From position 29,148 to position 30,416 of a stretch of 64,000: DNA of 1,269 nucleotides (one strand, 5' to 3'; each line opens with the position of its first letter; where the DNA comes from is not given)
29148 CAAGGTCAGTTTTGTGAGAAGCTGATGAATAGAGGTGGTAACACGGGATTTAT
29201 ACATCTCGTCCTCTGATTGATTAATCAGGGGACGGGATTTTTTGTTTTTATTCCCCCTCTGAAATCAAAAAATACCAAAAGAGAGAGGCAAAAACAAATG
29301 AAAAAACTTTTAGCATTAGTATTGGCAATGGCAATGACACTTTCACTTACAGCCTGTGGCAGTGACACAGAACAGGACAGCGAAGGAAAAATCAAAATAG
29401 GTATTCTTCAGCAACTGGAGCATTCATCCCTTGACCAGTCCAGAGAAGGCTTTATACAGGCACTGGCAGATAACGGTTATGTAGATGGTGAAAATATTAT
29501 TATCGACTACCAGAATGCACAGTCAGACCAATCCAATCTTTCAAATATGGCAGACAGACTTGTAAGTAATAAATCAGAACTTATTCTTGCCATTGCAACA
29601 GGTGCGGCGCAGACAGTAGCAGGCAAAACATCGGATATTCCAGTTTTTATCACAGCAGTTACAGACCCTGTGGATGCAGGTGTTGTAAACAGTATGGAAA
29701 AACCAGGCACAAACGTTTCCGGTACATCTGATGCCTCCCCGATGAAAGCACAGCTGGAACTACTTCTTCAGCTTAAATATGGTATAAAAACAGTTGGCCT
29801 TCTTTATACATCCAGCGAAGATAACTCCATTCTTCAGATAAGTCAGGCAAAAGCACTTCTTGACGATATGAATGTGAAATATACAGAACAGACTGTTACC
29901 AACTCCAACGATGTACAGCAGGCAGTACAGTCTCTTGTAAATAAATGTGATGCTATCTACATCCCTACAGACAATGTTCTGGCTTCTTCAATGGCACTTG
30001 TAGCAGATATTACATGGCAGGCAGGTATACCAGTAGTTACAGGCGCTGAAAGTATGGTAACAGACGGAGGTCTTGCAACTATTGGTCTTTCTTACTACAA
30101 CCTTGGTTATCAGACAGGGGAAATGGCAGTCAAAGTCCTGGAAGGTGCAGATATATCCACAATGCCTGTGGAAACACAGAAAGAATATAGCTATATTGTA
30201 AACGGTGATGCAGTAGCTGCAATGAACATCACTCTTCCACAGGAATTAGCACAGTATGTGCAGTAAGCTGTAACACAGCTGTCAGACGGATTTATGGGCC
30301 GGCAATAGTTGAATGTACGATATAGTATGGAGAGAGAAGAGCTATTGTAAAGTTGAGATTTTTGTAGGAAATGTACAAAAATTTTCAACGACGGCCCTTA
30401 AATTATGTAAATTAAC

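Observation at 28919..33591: Two tandem T-box leaders with different specifier codons (UUC / UAC) gate paralogous binding proteins that share one permease/ATPase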

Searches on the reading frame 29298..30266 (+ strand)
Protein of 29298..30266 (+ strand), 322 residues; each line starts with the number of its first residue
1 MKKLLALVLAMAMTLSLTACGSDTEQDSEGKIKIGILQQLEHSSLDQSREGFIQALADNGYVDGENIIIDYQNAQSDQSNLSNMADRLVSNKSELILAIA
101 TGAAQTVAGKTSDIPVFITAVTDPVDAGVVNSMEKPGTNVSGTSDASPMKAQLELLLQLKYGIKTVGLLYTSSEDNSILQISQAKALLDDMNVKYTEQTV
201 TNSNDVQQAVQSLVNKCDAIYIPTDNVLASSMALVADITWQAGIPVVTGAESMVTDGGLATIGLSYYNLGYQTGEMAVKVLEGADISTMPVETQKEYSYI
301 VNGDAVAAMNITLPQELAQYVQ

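Call 8: search_protein_families(library=pfam, proteins=[window:29298-30266:+])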
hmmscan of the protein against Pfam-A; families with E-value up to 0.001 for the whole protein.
window:29298-30266:+ (322 aa): 2 families
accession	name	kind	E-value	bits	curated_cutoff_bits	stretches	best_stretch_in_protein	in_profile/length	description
PF04392.18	ABC_sub_bind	-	2.2e-78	263.9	25.9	1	33-320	1-288/293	ABC transporter substrate binding protein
PF13407.12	Peripla_BP_4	-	0.00024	21.2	35.1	0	187-284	23-121/258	Periplasmic binding protein domain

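Call 9: search_protein_families(library=ncbifam, proteins=[window:29298-30266:+])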
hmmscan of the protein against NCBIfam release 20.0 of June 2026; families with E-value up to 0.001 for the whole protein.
window:29298-30266:+ (322 aa): 3 families
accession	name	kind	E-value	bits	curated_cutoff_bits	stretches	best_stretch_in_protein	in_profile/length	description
NF041285.1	ABC_SBP_TrpX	equivalog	2.9e-100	335.5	390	1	6-319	7-319/322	tryptophan ABC transporter substrate-binding protein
NF047408.1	SA0632_fam_LP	equivalog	0.00026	20.5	70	1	1-28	1-26/68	SA0632 family lipoprotein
NF050142.1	PG1828_fam_lipo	equivalog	0.00035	21.2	50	0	1-26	1-25/59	PG1828 family lipoprotein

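Call 20: find_homologous_proteins(query=window:29298-30266:+, max_evalue=1e-30)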
Query window:29298-30266:+ (322 aa): 7523 proteins with E <= 1e-30 among 8000 candidates; the best 120 are listed.
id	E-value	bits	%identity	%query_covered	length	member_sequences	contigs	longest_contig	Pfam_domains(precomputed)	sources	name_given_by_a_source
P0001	2.5e-197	672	100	100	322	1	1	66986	PF04392.19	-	-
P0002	8.0e-183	624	93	100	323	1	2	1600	PF04392.19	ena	-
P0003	1.0e-177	607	91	100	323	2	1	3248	PF04392.19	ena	-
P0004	5.1e-177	605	90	100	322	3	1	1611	PF13407.13,PF04392.19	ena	-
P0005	7.0e-176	601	90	100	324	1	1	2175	PF04392.19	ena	-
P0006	2.0e-175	600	90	100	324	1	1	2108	PF04392.19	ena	-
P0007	8.7e-175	598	90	100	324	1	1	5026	PF04392.19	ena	-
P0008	1.7e-174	597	90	100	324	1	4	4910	PF04392.19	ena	-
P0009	2.2e-174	596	89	100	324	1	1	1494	PF04392.19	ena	-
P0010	2.6e-174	596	90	100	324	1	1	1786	PF04392.19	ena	-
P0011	4.4e-174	595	89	100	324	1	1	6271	PF04392.19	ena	-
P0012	4.5e-174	595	89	100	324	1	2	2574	PF04392.19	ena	-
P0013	4.5e-174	595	89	100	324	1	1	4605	PF04392.19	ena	-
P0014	4.6e-174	595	89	100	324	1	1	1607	PF04392.19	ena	-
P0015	5.5e-174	595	89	100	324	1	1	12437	PF04392.19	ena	-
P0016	8.5e-174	594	90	100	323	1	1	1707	PF13407.13,PF04392.19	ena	-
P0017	8.7e-174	594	89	100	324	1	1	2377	PF04392.19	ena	-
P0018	9.1e-174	594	89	100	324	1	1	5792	PF04392.19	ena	-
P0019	9.9e-174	594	90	100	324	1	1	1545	PF04392.19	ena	-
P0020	1.1e-173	594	90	100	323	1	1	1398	PF13407.13,PF04392.19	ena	-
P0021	1.1e-173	594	89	100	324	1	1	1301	PF04392.19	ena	-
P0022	1.1e-173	594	89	100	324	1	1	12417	PF04392.19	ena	-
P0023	3.5e-173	592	89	100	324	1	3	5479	PF04392.19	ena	-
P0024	4.5e-173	592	88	100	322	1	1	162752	PF13407.13,PF04392.19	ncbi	-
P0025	8.7e-173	591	86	100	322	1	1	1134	PF04392.19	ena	-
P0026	1.0e-172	591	89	100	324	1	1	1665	PF04392.19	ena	-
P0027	2.7e-172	590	88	100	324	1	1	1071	PF04392.19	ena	-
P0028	9.9e-172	588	86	100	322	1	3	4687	PF13407.13,PF04392.19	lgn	-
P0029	9.6e-171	584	86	100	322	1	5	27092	PF13407.13,PF04392.19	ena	-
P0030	2.7e-170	583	86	100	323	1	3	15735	PF04392.19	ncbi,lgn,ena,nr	ncbi:MAG: ABC transporter substrate-binding protein [Oscillospiraceae bacterium]|nr:ABC transporter 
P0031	2.8e-170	583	86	100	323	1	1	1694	PF04392.19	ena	-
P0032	2.5e-167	573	85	100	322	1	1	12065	PF13407.13,PF13458.13,PF04392.19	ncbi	-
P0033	3.3e-167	573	84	100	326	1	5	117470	PF04392.19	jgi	-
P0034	3.9e-167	573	86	100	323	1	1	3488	PF13407.13,PF04392.19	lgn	-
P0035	1.5e-166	571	85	100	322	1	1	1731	PF13407.13,PF13458.13,PF04392.19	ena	-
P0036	4.1e-166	569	86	96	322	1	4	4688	PF13407.13,PF13458.13,PF04392.19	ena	-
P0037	2.8e-165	567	83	100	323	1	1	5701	PF13407.13,PF13458.13,PF04392.19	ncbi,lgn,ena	-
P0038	4.6e-165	566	82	100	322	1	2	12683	PF13407.13,PF04392.19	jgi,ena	-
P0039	6.5e-165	565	82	100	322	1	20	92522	PF13407.13,PF04392.19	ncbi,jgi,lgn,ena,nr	ncbi:MAG: ABC transporter substrate-binding protein [Ruminococcaceae bacterium]|nr:ABC transporter s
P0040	2.4e-164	563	81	100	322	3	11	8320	PF13407.13,PF04392.19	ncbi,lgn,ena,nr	ncbi:MAG: ABC transporter substrate-binding protein [Oscillospiraceae bacterium]|nr:ABC transporter 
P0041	2.4e-164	563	81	100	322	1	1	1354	PF04392.19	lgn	-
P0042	2.6e-164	563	83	100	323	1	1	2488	PF13407.13,PF13458.13,PF04392.19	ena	-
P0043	4.1e-163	559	82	100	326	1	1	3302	PF13407.13,PF04392.19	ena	-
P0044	2.0e-162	557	82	100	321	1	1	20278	PF13407.13,PF13458.13,PF04392.19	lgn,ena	-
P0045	1.6e-161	554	81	100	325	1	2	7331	PF13407.13,PF04392.19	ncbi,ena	-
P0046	2.2e-159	547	80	100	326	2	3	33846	PF13407.13,PF04392.19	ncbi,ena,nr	ncbi:MAG: ABC transporter substrate-binding protein [Oscillospiraceae bacterium]|nr:ABC transporter 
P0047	2.0e-157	541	80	100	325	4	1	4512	PF13407.13,PF13458.13,PF04392.19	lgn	-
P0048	1.0e-154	532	77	100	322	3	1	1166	PF13407.13,PF13458.13,PF04392.19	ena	-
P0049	1.1e-152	525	78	96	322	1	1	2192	PF13407.13,PF04392.19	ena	-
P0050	2.0e-149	515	75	100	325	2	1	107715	PF13407.13,PF04392.19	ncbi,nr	ncbi:MAG: ABC transporter substrate-binding protein [Oscillospiraceae bacterium]|nr:ABC transporter 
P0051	8.0e-147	506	74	100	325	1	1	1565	PF13407.13,PF04392.19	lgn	-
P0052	1.5e-146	505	72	100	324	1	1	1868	PF13407.13,PF04392.19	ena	-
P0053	1.8e-146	505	73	100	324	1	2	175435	PF13407.13,PF04392.19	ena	-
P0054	7.2e-146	503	71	100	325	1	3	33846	PF13407.13,PF04392.19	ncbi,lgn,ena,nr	ncbi:MAG: ABC transporter substrate-binding protein [Oscillospiraceae bacterium]|nr:ABC transporter 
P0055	1.9e-145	501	72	100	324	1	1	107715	PF13407.13,PF04392.19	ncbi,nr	ncbi:MAG: ABC transporter substrate-binding protein [Oscillospiraceae bacterium]|nr:ABC transporter 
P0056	8.8e-144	496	71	100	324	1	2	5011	PF13407.13,PF04392.19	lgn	-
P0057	1.8e-142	492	71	100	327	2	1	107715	PF13407.13,PF04392.19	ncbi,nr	ncbi:MAG: ABC transporter substrate-binding protein [Oscillospiraceae bacterium]|nr:ABC transporter 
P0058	3.6e-141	487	70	100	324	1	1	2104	PF13407.13,PF04392.19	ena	-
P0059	6.3e-141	487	71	99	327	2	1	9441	PF13407.13,PF13458.13,PF04392.19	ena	-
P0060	7.7e-141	486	72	96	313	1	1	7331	PF13407.13,PF04392.19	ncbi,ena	-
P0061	3.2e-139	481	71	100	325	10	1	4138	PF13407.13,PF04392.19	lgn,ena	-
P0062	3.3e-138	478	69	95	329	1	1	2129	PF13407.13,PF13458.13,PF04392.19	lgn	-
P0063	4.3e-138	477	69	95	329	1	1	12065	PF13407.13,PF13458.13,PF04392.19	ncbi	-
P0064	2.1e-136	472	68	100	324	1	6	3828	PF13407.13,PF04392.19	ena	-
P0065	4.5e-136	471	68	100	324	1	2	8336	PF13407.13,PF04392.19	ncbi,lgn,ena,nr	ncbi:MAG: ABC transporter substrate-binding protein [Oscillospiraceae bacterium]|nr:ABC transporter 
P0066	5.3e-136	470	68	100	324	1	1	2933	PF13407.13,PF04392.19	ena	-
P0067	5.9e-136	470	67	100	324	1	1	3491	PF13407.13,PF04392.19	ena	-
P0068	6.0e-136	470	68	100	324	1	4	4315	PF13407.13,PF04392.19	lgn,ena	-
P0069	6.8e-136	470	67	100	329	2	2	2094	PF13407.13,PF04392.19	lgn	-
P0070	8.9e-136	470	68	100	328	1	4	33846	PF13407.13,PF04392.19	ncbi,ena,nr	ncbi:MAG: ABC transporter substrate-binding protein [Oscillospiraceae bacterium]|nr:ABC transporter 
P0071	9.3e-136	470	68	100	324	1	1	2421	PF13407.13,PF04392.19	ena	-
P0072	1.0e-135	470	68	100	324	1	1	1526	PF13407.13,PF04392.19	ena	-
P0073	1.1e-135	469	69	96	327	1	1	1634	PF13407.13,PF04392.19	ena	-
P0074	1.1e-135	469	68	100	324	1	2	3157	PF13407.13,PF04392.19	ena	-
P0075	1.2e-135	469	68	100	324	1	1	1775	PF13407.13,PF04392.19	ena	-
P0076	1.4e-135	469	68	100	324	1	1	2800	PF13407.13,PF04392.19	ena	-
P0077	1.5e-135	469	68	100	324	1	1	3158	PF13407.13,PF04392.19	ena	-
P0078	1.5e-135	469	67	100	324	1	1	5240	PF13407.13,PF04392.19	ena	-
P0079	1.7e-135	469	67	100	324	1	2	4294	PF13407.13,PF04392.19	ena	-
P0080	1.7e-135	469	68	100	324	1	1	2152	PF13407.13,PF04392.19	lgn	-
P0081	2.1e-135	468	67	100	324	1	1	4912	PF13407.13,PF04392.19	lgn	-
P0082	2.3e-135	468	67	100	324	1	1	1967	PF13407.13,PF04392.19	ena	-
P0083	2.6e-135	468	69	100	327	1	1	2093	PF13407.13,PF04392.19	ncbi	-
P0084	2.7e-135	468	71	96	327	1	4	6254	PF13407.13,PF04392.19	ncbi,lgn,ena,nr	ncbi:MAG: ABC transporter substrate-binding protein [Oscillospiraceae bacterium]|nr:ABC transporter 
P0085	3.7e-135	468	70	96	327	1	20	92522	PF13407.13,PF04392.19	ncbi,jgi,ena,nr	ncbi:MAG: ABC transporter substrate-binding protein [Ruminococcaceae bacterium]|nr:ABC transporter s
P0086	4.9e-135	467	69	96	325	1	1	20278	PF13407.13,PF04392.19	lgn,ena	-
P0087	5.9e-135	467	67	100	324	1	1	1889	PF13407.13,PF04392.19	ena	-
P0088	9.4e-135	466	69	100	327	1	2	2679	PF13407.13,PF04392.19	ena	-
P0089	1.0e-134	466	70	96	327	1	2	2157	PF13407.13,PF04392.19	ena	-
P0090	1.1e-134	466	70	96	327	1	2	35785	PF13407.13,PF04392.19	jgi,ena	-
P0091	2.1e-134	465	68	100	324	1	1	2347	PF13407.13,PF04392.19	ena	-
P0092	3.0e-134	465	68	100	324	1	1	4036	PF13407.13,PF04392.19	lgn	-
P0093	4.2e-134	464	70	96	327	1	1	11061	PF13407.13,PF04392.19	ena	-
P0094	8.4e-134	463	67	100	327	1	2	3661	PF13407.13,PF04392.19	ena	-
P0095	8.5e-134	463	67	96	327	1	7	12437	PF13407.13,PF04392.19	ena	-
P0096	9.7e-134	463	67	96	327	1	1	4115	PF13407.13,PF04392.19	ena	-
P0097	1.0e-133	463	67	96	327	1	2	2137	PF13407.13,PF04392.19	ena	-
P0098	1.1e-133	463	67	100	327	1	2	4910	PF13407.13,PF04392.19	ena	-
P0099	1.8e-133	462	67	96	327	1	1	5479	PF13407.13,PF04392.19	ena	-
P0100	2.8e-133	462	67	96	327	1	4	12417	PF13407.13,PF04392.19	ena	-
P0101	5.5e-133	461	68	96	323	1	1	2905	PF13407.13,PF04392.19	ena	-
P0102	5.6e-133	461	67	100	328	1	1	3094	PF13407.13,PF04392.19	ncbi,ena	-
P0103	6.1e-133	460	67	96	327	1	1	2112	PF13407.13,PF04392.19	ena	-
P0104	7.4e-133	460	67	96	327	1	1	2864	PF13407.13,PF04392.19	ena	-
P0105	3.8e-132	458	67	96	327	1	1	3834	PF13407.13,PF04392.19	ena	-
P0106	4.4e-132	458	66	96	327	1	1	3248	PF13407.13,PF04392.19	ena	-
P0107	6.3e-132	457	68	96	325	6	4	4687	PF13407.13,PF04392.19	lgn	-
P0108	9.1e-132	457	67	96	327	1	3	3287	PF13407.13,PF04392.19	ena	-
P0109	1.8e-131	456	67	96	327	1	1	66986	PF13407.13,PF04392.19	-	-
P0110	4.2e-131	454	70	100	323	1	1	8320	PF13407.13,PF04392.19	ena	-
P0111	5.2e-131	454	67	96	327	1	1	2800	PF13407.13,PF04392.19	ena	-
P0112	7.6e-131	454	66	96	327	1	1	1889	PF13407.13,PF13458.13,PF04392.19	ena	-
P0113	1.1e-129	450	66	96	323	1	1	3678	PF13407.13,PF04392.19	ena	-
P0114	5.5e-129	447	66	100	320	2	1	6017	PF13407.13,PF13458.13,PF04392.19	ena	-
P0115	1.1e-125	437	63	100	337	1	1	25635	PF04392.19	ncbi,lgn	-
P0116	2.3e-122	426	61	100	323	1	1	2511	PF13407.13,PF13458.13,PF04392.19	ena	-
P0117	1.2e-121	423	60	100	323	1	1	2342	PF13407.13,PF13458.13,PF04392.19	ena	-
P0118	1.2e-121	423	60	100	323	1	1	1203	PF13407.13,PF13458.13,PF04392.19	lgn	-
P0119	2.6e-121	422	60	100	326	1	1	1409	PF13407.13,PF13458.13,PF04392.19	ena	-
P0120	5.1e-121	421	60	100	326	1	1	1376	PF13407.13,PF13458.13,PF04392.19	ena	-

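Call 21: find_encoding_contigs(protein=P0050, flank=8000, max_places=2)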
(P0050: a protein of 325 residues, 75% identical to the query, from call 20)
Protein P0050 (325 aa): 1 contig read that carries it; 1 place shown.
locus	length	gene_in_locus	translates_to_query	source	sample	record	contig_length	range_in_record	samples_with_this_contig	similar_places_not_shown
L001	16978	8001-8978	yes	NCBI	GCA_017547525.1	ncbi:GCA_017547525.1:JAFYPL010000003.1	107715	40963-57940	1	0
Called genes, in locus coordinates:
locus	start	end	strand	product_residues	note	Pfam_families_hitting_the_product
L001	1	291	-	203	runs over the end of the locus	PF01381:HTH_3, PF12844:HTH_19, PF13443:HTH_26 (weak), PF13560:HTH_31, PF00717:Peptidase_S24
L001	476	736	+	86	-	-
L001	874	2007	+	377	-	PF00083:Sugar_tr (faint), PF07690:MFS_1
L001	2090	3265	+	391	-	PF01546:Peptidase_M20, PF07687:M20_dimer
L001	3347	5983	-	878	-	PF01326:PPDK_N, PF00391:PEP-utilizers, PF02896:PEP-utilizers_C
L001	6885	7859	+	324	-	PF04392:ABC_sub_bind, PF13407:Peripla_BP_4 (weak)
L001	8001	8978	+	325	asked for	PF04392:ABC_sub_bind, PF13407:Peripla_BP_4 (faint)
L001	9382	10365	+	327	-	PF04392:ABC_sub_bind, PF13407:Peripla_BP_4 (faint)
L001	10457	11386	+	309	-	PF02653:BPD_transp_2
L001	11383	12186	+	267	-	PF00005:ABC_tran, PF02463:SMC_N (weak), PF13304:AAA_21 (faint)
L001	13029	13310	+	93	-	PF02686:GatC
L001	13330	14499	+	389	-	PF01425:Amidase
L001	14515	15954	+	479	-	PF02934:GatB_N, PF02637:GatB_Yqey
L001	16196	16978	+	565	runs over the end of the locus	PF00246:Peptidase_M14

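Call 22: find_encoding_contigs(protein=P0046, flank=8000, max_places=2)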
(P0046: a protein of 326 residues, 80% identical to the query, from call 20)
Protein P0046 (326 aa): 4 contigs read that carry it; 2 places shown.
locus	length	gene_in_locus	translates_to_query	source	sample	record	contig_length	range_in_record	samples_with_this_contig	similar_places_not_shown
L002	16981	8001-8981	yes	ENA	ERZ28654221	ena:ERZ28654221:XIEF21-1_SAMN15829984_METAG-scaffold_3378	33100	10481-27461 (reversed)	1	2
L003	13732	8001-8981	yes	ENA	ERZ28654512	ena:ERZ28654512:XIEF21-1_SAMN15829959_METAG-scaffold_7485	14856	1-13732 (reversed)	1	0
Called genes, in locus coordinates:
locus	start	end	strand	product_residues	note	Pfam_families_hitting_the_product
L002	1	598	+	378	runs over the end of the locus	PF00083:Sugar_tr (faint), PF05977:MFS_3 (weak), PF13347:MFS_2, PF07690:MFS_1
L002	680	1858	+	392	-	PF01546:Peptidase_M20, PF07687:M20_dimer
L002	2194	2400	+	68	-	-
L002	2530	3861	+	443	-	PF14132:DUF4299, PF25191:DUF7832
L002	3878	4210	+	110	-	-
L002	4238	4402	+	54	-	-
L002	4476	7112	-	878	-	PF01326:PPDK_N, PF00391:PEP-utilizers, PF02896:PEP-utilizers_C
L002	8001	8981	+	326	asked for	PF04392:ABC_sub_bind, PF13407:Peripla_BP_4 (faint)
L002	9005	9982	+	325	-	PF04392:ABC_sub_bind, PF13407:Peripla_BP_4 (weak)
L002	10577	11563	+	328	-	PF04392:ABC_sub_bind, PF13407:Peripla_BP_4 (faint)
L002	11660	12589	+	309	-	PF02653:BPD_transp_2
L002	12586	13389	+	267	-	PF09818:ABC_ATPase (faint), PF00005:ABC_tran, PF02463:SMC_N, PF13304:AAA_21 (faint)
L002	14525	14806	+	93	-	PF02686:GatC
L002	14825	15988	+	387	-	PF01425:Amidase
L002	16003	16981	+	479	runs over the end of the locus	PF02934:GatB_N, PF02637:GatB_Yqey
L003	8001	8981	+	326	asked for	PF04392:ABC_sub_bind, PF13407:Peripla_BP_4 (faint)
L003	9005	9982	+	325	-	PF04392:ABC_sub_bind, PF13407:Peripla_BP_4 (weak)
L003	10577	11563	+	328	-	PF04392:ABC_sub_bind, PF13407:Peripla_BP_4 (faint)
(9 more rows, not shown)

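Call 23: find_encoding_contigs(protein=P0039, flank=8000, max_places=2)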
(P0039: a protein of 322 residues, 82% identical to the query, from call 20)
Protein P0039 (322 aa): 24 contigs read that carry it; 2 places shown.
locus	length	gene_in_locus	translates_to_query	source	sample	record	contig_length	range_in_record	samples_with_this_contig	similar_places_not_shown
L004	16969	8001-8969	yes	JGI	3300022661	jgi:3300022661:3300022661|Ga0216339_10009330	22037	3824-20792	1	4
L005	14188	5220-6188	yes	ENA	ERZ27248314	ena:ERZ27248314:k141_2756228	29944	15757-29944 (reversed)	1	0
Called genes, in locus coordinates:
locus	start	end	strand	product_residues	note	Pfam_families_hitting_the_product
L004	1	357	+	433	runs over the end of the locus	PF12671:Amidase_6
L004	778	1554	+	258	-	PF06738:ThrE, PF12821:ThrE_2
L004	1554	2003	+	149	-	PF06738:ThrE, PF12821:ThrE_2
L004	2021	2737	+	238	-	PF01048:PNP_UDP_1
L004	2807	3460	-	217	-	PF01569:PAP2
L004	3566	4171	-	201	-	PF01381:HTH_3, PF12844:HTH_19, PF13443:HTH_26, PF13560:HTH_31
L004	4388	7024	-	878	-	PF01326:PPDK_N, PF00391:PEP-utilizers, PF02896:PEP-utilizers_C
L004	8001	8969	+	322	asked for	PF04392:ABC_sub_bind, PF13407:Peripla_BP_4 (weak)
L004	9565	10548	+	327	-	PF04392:ABC_sub_bind, PF13407:Peripla_BP_4 (faint)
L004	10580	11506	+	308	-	PF02653:BPD_transp_2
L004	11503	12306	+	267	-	PF00005:ABC_tran, PF02463:SMC_N (weak), PF13304:AAA_21 (faint)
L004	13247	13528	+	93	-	PF02686:GatC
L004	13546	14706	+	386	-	PF01425:Amidase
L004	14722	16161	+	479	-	PF02934:GatB_N, PF02637:GatB_Yqey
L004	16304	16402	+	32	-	-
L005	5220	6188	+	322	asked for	PF04392:ABC_sub_bind, PF13407:Peripla_BP_4 (weak)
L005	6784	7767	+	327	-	PF04392:ABC_sub_bind, PF13407:Peripla_BP_4 (faint)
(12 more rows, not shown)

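Call 26: search_solved_structures(query=window:29298-30266:+, max_evalue=0.001, show_alignments=3)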
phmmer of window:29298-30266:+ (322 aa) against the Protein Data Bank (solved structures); distinct sequences matched with E-value up to 0.001: 3.
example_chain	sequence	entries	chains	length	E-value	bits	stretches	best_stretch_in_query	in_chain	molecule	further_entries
6hni_A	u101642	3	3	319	4.9e-77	262.2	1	25-315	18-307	ABC-type transport system, sugar-family extracellular solute-binding protein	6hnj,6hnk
3lft_A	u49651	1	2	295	1.9e-58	201.2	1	32-317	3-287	uncharacterized protein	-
3lkv_A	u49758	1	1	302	1e-51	179.2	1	32-317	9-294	uncharacterized CONSERVED DOMAIN PROTEIN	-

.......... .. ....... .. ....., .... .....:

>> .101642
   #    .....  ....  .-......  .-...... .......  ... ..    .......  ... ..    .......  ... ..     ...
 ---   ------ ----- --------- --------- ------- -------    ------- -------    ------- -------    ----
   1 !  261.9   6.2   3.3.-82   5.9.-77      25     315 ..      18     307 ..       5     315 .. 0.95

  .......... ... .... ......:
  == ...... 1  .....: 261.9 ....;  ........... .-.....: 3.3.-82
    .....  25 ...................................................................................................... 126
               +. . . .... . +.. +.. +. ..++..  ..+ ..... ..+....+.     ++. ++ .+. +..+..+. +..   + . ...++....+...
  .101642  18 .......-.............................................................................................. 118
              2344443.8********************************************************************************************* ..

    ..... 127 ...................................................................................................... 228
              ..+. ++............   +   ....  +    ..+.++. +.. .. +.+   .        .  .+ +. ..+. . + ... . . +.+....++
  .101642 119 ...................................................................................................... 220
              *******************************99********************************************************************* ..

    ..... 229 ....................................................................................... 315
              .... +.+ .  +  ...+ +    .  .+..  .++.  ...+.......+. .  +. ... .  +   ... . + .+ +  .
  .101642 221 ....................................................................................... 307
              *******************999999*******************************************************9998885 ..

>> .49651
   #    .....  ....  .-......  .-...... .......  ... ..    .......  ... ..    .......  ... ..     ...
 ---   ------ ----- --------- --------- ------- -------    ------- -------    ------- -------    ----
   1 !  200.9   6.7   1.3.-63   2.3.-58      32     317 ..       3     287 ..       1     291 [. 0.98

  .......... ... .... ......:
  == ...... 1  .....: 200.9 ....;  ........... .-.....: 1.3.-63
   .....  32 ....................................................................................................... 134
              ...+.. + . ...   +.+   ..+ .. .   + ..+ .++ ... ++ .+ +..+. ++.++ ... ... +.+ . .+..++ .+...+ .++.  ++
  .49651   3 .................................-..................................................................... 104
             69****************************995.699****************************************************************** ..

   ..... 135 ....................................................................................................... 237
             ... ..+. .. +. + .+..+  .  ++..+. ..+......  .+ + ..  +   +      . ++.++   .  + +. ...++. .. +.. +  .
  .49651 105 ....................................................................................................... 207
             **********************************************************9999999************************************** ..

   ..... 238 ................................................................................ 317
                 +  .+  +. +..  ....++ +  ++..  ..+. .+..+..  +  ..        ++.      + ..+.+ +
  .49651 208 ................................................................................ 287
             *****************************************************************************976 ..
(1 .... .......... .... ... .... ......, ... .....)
